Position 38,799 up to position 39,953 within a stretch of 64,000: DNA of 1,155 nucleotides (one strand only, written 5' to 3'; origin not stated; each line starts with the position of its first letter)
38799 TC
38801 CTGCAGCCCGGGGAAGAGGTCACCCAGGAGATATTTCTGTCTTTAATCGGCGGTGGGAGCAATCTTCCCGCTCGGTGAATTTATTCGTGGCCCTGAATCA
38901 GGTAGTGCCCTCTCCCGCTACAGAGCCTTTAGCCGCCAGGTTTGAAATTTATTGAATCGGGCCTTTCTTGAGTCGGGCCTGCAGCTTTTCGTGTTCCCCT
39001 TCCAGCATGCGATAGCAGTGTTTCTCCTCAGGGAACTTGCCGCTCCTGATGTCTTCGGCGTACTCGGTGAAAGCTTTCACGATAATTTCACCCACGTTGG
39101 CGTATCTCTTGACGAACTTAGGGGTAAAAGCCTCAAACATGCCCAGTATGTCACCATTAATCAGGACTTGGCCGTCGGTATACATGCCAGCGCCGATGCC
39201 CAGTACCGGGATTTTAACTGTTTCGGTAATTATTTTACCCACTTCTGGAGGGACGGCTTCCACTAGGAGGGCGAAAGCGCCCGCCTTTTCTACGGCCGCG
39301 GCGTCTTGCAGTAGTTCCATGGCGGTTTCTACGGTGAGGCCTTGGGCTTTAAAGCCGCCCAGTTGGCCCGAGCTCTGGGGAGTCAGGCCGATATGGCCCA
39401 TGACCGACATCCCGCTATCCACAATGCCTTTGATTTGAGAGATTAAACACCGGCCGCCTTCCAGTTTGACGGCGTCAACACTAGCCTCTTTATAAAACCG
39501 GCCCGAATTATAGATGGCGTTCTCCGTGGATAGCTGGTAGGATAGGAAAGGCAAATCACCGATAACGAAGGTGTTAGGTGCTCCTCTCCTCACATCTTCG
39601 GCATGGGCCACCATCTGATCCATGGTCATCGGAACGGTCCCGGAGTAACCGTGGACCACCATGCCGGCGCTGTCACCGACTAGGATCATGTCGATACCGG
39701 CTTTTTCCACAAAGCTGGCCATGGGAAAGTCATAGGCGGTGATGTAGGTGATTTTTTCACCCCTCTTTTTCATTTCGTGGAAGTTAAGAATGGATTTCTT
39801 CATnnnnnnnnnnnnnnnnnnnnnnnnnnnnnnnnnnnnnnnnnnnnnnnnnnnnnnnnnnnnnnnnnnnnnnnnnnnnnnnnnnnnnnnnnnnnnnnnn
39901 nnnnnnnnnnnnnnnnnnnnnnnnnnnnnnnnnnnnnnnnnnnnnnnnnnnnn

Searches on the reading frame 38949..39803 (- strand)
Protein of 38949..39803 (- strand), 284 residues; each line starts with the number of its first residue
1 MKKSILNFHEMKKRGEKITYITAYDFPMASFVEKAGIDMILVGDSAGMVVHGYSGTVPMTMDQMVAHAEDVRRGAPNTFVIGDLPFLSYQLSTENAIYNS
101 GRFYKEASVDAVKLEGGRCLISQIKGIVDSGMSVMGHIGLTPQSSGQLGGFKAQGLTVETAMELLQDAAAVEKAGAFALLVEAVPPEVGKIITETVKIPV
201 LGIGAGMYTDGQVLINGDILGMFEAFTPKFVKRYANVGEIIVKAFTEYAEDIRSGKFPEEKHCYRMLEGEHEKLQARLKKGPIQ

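Call 6: search_protein_families(library=pfam, proteins=[window:38949-39803:-])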
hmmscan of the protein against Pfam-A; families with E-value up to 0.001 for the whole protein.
window:38949-39803:- (284 aa): 1 family
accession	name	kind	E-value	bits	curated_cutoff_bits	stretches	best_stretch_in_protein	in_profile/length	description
PF02548.21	Pantoate_transf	-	7.4e-106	353.7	28.7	1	3-260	2-259/259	Ketopantoate hydroxymethyltransferase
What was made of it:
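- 38949..39803 (-): panB (ketopantoate hydroxymethyltransferase), the gene downstream of the insertions. Pfam PF02548, E = 7e-106 (call 6)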

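Call 21: find_encoding_contigs(protein=window:38949-39803:-, flank=3000, max_places=10)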
Protein window:38949-39803:- (284 aa): 23 contigs read that carry it; 7 places shown.
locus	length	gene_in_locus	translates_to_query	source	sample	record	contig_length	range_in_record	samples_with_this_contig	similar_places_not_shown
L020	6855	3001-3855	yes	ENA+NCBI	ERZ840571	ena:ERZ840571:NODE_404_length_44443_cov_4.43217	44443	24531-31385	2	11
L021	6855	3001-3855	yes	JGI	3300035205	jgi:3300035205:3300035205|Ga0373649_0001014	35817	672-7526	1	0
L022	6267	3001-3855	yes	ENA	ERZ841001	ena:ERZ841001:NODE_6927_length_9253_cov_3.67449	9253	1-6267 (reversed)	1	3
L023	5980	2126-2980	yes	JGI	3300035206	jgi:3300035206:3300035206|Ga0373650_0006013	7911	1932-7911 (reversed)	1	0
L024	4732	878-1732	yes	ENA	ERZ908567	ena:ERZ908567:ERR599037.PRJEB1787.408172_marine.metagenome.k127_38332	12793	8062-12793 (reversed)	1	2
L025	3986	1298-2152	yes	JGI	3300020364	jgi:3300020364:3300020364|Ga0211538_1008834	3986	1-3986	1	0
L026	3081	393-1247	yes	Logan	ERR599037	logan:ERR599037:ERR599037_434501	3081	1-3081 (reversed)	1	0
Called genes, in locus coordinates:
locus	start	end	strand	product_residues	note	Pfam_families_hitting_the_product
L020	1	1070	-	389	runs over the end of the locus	PF00155:Aminotran_1_2, PF01053:Cys_Met_Meta_PP, PF01041:DegT_DnrJ_EryC1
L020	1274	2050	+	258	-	PF00142:Fer4_NifH (weak), PF01656:CbiA, PF02374:ArsA_ATPase, PF06564:CBP_BcsQ, PF09140:MipZ (faint), PF10609:ParA (weak), PF13614:AAA_31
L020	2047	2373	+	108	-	-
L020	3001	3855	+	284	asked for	PF02548:Pantoate_transf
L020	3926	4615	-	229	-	PF07796:DUF1638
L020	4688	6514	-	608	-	PF00111:Fer2 (weak), PF17650:RACo_linker, PF17651:Raco_middle, PF14574:RACo_C_ter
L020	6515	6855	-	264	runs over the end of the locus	PF00809:Pterin_bind, PF03599:CdhD (faint)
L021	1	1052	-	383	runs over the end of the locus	PF00155:Aminotran_1_2, PF01053:Cys_Met_Meta_PP, PF01041:DegT_DnrJ_EryC1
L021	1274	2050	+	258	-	PF00142:Fer4_NifH (weak), PF01656:CbiA, PF02374:ArsA_ATPase, PF06564:CBP_BcsQ, PF09140:MipZ (faint), PF10609:ParA (weak), PF13614:AAA_31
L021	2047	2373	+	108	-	-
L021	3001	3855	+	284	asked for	PF02548:Pantoate_transf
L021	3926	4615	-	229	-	PF07796:DUF1638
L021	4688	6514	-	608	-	PF00111:Fer2 (weak), PF17650:RACo_linker, PF17651:Raco_middle, PF14574:RACo_C_ter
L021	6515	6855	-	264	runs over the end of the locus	PF00809:Pterin_bind, PF03599:CdhD (faint)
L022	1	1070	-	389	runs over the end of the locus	PF00155:Aminotran_1_2, PF01053:Cys_Met_Meta_PP, PF01041:DegT_DnrJ_EryC1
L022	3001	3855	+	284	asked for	PF02548:Pantoate_transf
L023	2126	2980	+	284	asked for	PF02548:Pantoate_transf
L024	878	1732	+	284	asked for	PF02548:Pantoate_transf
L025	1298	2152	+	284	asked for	PF02548:Pantoate_transf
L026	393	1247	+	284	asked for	PF02548:Pantoate_transf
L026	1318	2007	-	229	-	PF07796:DUF1638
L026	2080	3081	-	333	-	?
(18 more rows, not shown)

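Call 67: find_homologous_proteins(query=window:38949-39803:-, max_evalue=1e-100)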
Query window:38949-39803:- (284 aa): 6143 proteins with E <= 1e-100 among 8000 candidates; the best 120 are listed.
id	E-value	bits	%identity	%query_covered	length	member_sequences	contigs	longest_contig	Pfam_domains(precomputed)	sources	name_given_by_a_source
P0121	5.5e-180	615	99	100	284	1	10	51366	PF02548.22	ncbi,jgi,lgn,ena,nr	ncbi:MAG: 3-methyl-2-oxobutanoate hydroxymethyltransferase [Dehalococcoidales bacterium]|jgi:3-methy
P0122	2.4e-179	612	98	100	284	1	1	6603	PF02548.22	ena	-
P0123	8.3e-173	591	93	100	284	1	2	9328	PF02548.22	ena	-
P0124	1.0e-172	591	93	100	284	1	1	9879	PF02548.22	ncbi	-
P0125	8.1e-169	578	90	100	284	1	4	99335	PF02548.22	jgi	-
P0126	1.8e-158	544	85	100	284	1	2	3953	PF02548.22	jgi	-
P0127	2.2e-157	540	85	99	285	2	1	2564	PF02548.22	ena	-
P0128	1.2e-156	538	84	99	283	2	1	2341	PF02548.22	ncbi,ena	-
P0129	1.4e-156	538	84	99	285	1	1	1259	PF02548.22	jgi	-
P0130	3.9e-156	536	83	99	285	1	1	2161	PF02548.22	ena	-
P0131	1.5e-155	534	84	99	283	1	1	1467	PF02548.22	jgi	-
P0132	7.7e-155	532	83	99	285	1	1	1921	PF02548.22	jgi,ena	-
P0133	7.9e-155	532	83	99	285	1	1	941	PF02548.22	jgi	-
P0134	9.0e-155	532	83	99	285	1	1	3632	PF02548.22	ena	-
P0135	2.6e-154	530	83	99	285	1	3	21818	PF02548.22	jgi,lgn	jgi:3-methyl-2-oxobutanoate hydroxymethyltransferase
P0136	6.6e-154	529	83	99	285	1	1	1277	PF02548.22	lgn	-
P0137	1.0e-153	528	83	99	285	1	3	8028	PF02548.22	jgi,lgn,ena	jgi:3-methyl-2-oxobutanoate hydroxymethyltransferase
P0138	1.5e-153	528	83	99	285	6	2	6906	PF02548.22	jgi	jgi:3-methyl-2-oxobutanoate hydroxymethyltransferase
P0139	1.5e-153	528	83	99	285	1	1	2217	PF02548.22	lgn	-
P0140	3.9e-153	526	82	99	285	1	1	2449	PF02548.22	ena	-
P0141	1.2e-152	525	83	99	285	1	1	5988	PF02548.22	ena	-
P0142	1.7e-152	524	82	99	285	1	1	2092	PF02548.22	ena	-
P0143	1.9e-152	524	82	99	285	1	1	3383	PF02548.22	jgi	-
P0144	2.4e-152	524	79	99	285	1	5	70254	PF02548.22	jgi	jgi:3-methyl-2-oxobutanoate hydroxymethyltransferase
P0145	2.7e-152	524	81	99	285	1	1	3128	PF02548.22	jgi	jgi:3-methyl-2-oxobutanoate hydroxymethyltransferase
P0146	6.1e-152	523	81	99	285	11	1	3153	PF02548.22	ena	-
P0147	1.6e-150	518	81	99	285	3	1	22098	PF02548.22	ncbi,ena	-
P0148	2.7e-150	517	80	100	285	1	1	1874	PF02548.22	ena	-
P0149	8.8e-150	515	81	99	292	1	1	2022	PF02548.22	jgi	-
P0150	8.9e-150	515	80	99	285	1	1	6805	PF02548.22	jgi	-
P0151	1.2e-149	515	80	100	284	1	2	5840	PF02548.22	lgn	-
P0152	1.2e-149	515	80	99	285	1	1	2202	PF02548.22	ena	-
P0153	2.7e-149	514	81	99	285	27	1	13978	PF02548.22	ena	-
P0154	7.1e-149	513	80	99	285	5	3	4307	PF02548.22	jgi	jgi:3-methyl-2-oxobutanoate hydroxymethyltransferase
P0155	1.1e-148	512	80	99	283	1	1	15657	PF02548.22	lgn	-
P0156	2.6e-148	511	81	99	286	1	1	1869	PF02548.22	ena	-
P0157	3.3e-148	510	80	100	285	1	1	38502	PF02548.22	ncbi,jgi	-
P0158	3.5e-148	510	79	99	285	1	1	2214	PF02548.22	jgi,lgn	jgi:3-methyl-2-oxobutanoate hydroxymethyltransferase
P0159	5.6e-148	510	80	99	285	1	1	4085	PF02548.22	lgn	-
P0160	6.8e-148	509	79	100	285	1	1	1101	PF02548.22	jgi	-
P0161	8.7e-148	509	80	100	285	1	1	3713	PF02548.22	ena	-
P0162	1.6e-147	508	80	100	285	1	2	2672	PF02548.22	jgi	-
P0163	2.1e-147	508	79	99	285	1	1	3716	PF02548.22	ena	-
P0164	2.3e-147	508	79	99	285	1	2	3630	PF02548.22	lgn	-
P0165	5.0e-147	506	79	99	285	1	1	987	PF02548.22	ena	-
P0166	2.8e-146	504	77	100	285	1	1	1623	PF02548.22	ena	-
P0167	3.9e-146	504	78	100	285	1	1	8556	PF02548.22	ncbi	-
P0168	4.3e-146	503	79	99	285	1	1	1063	PF02548.22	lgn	-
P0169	4.8e-146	503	78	100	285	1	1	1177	PF02548.22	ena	-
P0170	9.6e-146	502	77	100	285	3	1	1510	PF02548.22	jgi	jgi:3-methyl-2-oxobutanoate hydroxymethyltransferase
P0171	9.6e-146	502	78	100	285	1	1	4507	PF02548.22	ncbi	ncbi:MAG: 3-methyl-2-oxobutanoate hydroxymethyltransferase [Dehalococcoidales bacterium]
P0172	9.6e-146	502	79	100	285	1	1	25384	PF02548.22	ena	-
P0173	1.4e-145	502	78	100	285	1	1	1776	PF02548.22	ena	-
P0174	1.4e-145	502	78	100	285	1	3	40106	PF02548.22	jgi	jgi:3-methyl-2-oxobutanoate hydroxymethyltransferase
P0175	1.4e-145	502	76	100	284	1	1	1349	PF02548.22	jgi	jgi:3-methyl-2-oxobutanoate hydroxymethyltransferase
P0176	2.2e-145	501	79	100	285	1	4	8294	PF02548.22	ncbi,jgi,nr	ncbi:MAG: 3-methyl-2-oxobutanoate hydroxymethyltransferase [Dehalococcoidia bacterium]|nr:3-methyl-2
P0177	2.7e-145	501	78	100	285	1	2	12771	PF02548.22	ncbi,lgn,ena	ncbi:MAG: 3-methyl-2-oxobutanoate hydroxymethyltransferase [Dehalococcoidales bacterium]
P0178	2.8e-145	501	78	99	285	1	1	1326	PF02548.22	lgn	-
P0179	3.3e-145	500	78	100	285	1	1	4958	PF02548.22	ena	-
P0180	3.3e-145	500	78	100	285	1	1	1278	PF02548.22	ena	-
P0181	4.7e-145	500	78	100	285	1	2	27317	PF02548.22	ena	-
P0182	5.4e-145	500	78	100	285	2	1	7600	PF02548.22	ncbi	-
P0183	5.9e-145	500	77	100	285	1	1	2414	PF02548.22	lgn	-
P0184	6.0e-145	500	78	100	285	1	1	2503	PF02548.22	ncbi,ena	-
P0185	6.4e-145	500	77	100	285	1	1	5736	PF02548.22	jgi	jgi:3-methyl-2-oxobutanoate hydroxymethyltransferase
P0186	8.0e-145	499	78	100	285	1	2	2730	PF02548.22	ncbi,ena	-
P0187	8.4e-145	499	78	100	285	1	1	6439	PF02548.22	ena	-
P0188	8.9e-145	499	77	98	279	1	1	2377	PF02548.22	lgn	-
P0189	1.1e-144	499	77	100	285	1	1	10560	PF02548.22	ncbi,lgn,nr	ncbi:MAG: 3-methyl-2-oxobutanoate hydroxymethyltransferase [Dehalococcoidia bacterium]|nr:3-methyl-2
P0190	2.0e-144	498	77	100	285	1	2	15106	PF02548.22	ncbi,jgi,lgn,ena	-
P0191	2.2e-144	498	78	100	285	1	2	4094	PF02548.22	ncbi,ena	-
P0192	2.2e-144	498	75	99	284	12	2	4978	PF02548.22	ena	-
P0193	2.5e-144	498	77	100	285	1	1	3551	PF02548.22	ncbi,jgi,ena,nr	ncbi:MAG: 3-methyl-2-oxobutanoate hydroxymethyltransferase [Dehalococcoidia bacterium]|nr:MAG: 3-met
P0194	2.6e-144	498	78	100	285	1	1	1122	PF02548.22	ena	-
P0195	2.7e-144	497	77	99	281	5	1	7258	PF02548.22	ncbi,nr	ncbi:MAG: 3-methyl-2-oxobutanoate hydroxymethyltransferase [Chloroflexi bacterium]|nr:3-methyl-2-oxo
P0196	2.9e-144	497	76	100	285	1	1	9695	PF02548.22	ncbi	ncbi:3-methyl-2-oxobutanoate hydroxymethyltransferase [Chloroflexota bacterium]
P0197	3.1e-144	497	78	100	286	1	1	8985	PF02548.22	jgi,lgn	-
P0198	3.3e-144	497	74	99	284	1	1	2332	PF02548.22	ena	-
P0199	3.4e-144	497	78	100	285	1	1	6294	PF02548.22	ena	-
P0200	3.5e-144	497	77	100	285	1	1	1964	PF02548.22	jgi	jgi:3-methyl-2-oxobutanoate hydroxymethyltransferase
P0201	3.8e-144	497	78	100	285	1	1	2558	PF02548.22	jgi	jgi:3-methyl-2-oxobutanoate hydroxymethyltransferase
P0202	4.2e-144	497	76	100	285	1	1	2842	PF02548.22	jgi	jgi:3-methyl-2-oxobutanoate hydroxymethyltransferase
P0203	4.7e-144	497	78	100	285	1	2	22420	PF02548.22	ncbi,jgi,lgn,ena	jgi:3-methyl-2-oxobutanoate hydroxymethyltransferase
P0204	5.0e-144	497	77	100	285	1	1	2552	PF02548.22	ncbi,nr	ncbi:MAG: 3-methyl-2-oxobutanoate hydroxymethyltransferase [Dehalococcoidia bacterium]|nr:3-methyl-2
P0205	5.2e-144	497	77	100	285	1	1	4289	PF02548.22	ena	-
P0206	5.3e-144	497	76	100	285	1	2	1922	PF02548.22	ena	-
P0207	5.8e-144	496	76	99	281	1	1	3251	PF02548.22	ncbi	-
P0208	6.2e-144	496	77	100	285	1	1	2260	PF02548.22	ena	-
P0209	6.3e-144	496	77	100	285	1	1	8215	PF02548.22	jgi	-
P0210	6.3e-144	496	77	100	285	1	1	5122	PF02548.22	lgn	-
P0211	7.4e-144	496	77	100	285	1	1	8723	PF02548.22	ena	-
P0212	7.5e-144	496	76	100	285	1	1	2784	PF02548.22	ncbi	-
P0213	8.8e-144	496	75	100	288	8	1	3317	PF02548.22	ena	-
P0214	1.0e-143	496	77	100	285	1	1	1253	PF02548.22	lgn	-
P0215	1.0e-143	496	77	100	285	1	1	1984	PF02548.22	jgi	-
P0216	1.2e-143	495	78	100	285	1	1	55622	PF02548.22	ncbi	-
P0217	1.2e-143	495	76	100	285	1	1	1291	PF02548.22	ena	-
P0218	1.3e-143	495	75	100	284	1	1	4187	PF02548.22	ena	-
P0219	1.3e-143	495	76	100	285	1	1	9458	PF02548.22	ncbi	-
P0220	1.4e-143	495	77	100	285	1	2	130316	PF02548.22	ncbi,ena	-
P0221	1.5e-143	495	78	100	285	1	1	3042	PF02548.22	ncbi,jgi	ncbi:MAG: 3-methyl-2-oxobutanoate hydroxymethyltransferase [Phycisphaerales bacterium]|jgi:3-methyl-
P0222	1.5e-143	495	77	100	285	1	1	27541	PF02548.22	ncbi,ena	-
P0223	1.8e-143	495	77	100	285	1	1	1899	PF02548.22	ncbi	-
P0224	1.8e-143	495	75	100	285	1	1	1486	PF02548.22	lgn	-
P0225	1.8e-143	495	77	100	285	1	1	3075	PF02548.22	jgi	jgi:3-methyl-2-oxobutanoate hydroxymethyltransferase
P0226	2.1e-143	495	77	100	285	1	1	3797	PF02548.22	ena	-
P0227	2.6e-143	494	77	100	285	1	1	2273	PF02548.22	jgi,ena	-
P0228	2.9e-143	494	74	100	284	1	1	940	PF02548.22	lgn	-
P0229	3.3e-143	494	76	100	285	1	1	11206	PF02548.22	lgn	-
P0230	3.7e-143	494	76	98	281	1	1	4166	PF02548.22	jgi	jgi:3-methyl-2-oxobutanoate hydroxymethyltransferase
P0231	3.8e-143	494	76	100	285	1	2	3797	PF02548.22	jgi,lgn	-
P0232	4.1e-143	494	76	99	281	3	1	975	PF02548.22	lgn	-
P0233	4.2e-143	494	76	100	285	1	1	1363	PF02548.22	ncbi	-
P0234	5.5e-143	493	75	100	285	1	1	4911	PF02548.22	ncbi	ncbi:MAG: 3-methyl-2-oxobutanoate hydroxymethyltransferase [Dehalococcoidales bacterium]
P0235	5.8e-143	493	77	100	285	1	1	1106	PF02548.22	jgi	jgi:3-methyl-2-oxobutanoate hydroxymethyltransferase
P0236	5.8e-143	493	77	100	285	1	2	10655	PF02548.22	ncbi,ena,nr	ncbi:MAG: 3-methyl-2-oxobutanoate hydroxymethyltransferase [Dehalococcoidia bacterium SG8_51_3]|nr:M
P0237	6.3e-143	493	77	100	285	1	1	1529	PF02548.22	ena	-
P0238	6.3e-143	493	77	100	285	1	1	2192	PF02548.22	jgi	jgi:3-methyl-2-oxobutanoate hydroxymethyltransferase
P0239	6.3e-143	493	77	100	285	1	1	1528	PF02548.22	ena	-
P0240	6.5e-143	493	75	100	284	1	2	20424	PF02548.22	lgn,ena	-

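Call 68: find_encoding_contigs(protein=P0121, flank=2500, max_places=6)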
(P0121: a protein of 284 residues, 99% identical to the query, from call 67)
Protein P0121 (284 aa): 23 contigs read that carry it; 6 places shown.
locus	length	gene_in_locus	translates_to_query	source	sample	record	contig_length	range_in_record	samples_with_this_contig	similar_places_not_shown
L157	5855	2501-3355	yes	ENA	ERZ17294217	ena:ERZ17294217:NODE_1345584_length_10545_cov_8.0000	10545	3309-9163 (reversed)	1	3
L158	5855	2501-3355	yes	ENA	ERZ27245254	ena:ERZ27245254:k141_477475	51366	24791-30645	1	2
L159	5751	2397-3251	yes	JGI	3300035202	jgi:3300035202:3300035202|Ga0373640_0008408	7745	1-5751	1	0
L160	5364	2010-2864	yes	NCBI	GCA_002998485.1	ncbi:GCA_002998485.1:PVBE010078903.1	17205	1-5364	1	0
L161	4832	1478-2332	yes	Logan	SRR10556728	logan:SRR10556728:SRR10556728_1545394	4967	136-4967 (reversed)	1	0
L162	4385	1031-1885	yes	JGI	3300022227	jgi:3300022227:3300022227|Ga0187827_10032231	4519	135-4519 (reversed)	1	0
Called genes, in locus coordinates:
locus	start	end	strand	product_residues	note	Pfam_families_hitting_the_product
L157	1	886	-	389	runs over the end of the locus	PF00155:Aminotran_1_2, PF01053:Cys_Met_Meta_PP, PF01041:DegT_DnrJ_EryC1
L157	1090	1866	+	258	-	PF00142:Fer4_NifH (weak), PF01656:CbiA, PF02374:ArsA_ATPase, PF06564:CBP_BcsQ, PF09140:MipZ (faint), PF10609:ParA (weak), PF13614:AAA_31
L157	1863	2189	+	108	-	-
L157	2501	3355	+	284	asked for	PF02548:Pantoate_transf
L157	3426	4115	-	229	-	PF07796:DUF1638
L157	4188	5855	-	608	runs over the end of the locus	PF00111:Fer2 (weak), PF17650:RACo_linker, PF17651:Raco_middle, PF14574:RACo_C_ter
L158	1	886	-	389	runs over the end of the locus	PF00155:Aminotran_1_2, PF01053:Cys_Met_Meta_PP, PF01041:DegT_DnrJ_EryC1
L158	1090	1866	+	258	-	PF00142:Fer4_NifH, PF01656:CbiA, PF02374:ArsA_ATPase, PF06564:CBP_BcsQ, PF09140:MipZ (faint), PF10609:ParA (weak), PF13614:AAA_31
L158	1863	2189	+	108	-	-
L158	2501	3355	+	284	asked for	PF02548:Pantoate_transf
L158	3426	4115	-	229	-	PF07796:DUF1638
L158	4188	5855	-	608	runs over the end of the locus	PF00111:Fer2 (weak), PF17650:RACo_linker, PF17651:Raco_middle, PF14574:RACo_C_ter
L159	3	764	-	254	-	?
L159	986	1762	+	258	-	PF00142:Fer4_NifH, PF01656:CbiA, PF02374:ArsA_ATPase, PF06564:CBP_BcsQ, PF09140:MipZ (faint), PF10609:ParA (weak), PF13614:AAA_31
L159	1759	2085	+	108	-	-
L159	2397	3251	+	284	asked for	PF02548:Pantoate_transf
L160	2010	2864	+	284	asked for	PF02548:Pantoate_transf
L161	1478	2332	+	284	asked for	PF02548:Pantoate_transf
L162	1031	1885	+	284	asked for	PF02548:Pantoate_transf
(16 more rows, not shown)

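Call 69: find_encoding_contigs(protein=P0123, flank=2500, max_places=3)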
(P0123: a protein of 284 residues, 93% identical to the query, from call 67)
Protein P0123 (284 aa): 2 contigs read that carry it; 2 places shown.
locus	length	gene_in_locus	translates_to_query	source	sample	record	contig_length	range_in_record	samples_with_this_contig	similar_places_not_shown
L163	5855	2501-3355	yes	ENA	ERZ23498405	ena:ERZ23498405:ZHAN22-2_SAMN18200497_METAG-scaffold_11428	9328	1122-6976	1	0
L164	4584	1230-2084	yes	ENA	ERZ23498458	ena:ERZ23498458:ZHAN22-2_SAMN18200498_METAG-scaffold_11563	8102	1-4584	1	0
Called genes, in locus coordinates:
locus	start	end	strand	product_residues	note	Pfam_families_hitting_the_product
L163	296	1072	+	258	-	PF00142:Fer4_NifH, PF01656:CbiA, PF02374:ArsA_ATPase, PF06564:CBP_BcsQ, PF09140:MipZ, PF10609:ParA, PF13614:AAA_31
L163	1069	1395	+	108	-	-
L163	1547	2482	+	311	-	-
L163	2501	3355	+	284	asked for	PF02548:Pantoate_transf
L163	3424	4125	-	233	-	PF07796:DUF1638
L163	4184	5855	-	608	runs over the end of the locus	PF00111:Fer2 (weak), PF17650:RACo_linker, PF17651:Raco_middle, PF14574:RACo_C_ter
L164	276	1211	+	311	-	-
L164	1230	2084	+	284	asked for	PF02548:Pantoate_transf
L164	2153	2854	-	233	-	PF07796:DUF1638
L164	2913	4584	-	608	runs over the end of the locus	PF00111:Fer2 (weak), PF17650:RACo_linker, PF17651:Raco_middle, PF14574:RACo_C_ter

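Call 70: find_encoding_contigs(protein=P0125, flank=2500, max_places=4)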
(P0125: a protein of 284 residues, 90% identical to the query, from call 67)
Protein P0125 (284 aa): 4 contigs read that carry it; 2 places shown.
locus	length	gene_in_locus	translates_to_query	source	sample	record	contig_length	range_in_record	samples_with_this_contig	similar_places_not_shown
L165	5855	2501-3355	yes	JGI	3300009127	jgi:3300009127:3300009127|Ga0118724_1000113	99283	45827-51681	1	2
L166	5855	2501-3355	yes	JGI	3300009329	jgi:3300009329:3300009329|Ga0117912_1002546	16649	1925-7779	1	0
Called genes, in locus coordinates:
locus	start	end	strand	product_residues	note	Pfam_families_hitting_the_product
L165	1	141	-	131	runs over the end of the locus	PF02311:AraC_binding, PF07883:Cupin_2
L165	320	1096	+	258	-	PF00142:Fer4_NifH, PF01656:CbiA, PF02374:ArsA_ATPase, PF06564:CBP_BcsQ, PF09140:MipZ (weak), PF10609:ParA, PF13614:AAA_31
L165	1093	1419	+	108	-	-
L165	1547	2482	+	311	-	-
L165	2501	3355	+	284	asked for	PF02548:Pantoate_transf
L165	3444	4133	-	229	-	PF07796:DUF1638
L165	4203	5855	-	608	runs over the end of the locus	PF00111:Fer2 (weak), PF17650:RACo_linker, PF17651:Raco_middle, PF14574:RACo_C_ter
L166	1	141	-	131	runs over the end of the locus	PF02311:AraC_binding, PF07883:Cupin_2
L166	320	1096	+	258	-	PF00142:Fer4_NifH, PF01656:CbiA, PF02374:ArsA_ATPase, PF06564:CBP_BcsQ, PF09140:MipZ (weak), PF10609:ParA, PF13614:AAA_31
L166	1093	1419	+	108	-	-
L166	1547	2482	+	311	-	-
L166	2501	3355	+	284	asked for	PF02548:Pantoate_transf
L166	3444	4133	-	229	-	PF07796:DUF1638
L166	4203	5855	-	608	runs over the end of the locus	PF00111:Fer2 (weak), PF17650:RACo_linker, PF17651:Raco_middle, PF14574:RACo_C_ter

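Call 72: find_encoding_contigs(protein=P0122, flank=2500, max_places=3)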
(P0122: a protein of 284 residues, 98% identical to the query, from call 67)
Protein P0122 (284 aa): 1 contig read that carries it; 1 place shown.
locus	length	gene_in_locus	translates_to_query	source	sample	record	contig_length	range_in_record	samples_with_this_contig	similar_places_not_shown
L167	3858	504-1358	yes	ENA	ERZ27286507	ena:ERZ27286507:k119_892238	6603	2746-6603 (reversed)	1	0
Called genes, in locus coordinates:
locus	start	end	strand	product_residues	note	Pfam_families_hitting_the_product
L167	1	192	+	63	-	?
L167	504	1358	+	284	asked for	PF02548:Pantoate_transf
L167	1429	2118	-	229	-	PF07796:DUF1638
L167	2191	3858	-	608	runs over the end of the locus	PF00111:Fer2 (weak), PF17650:RACo_linker, PF17651:Raco_middle, PF14574:RACo_C_ter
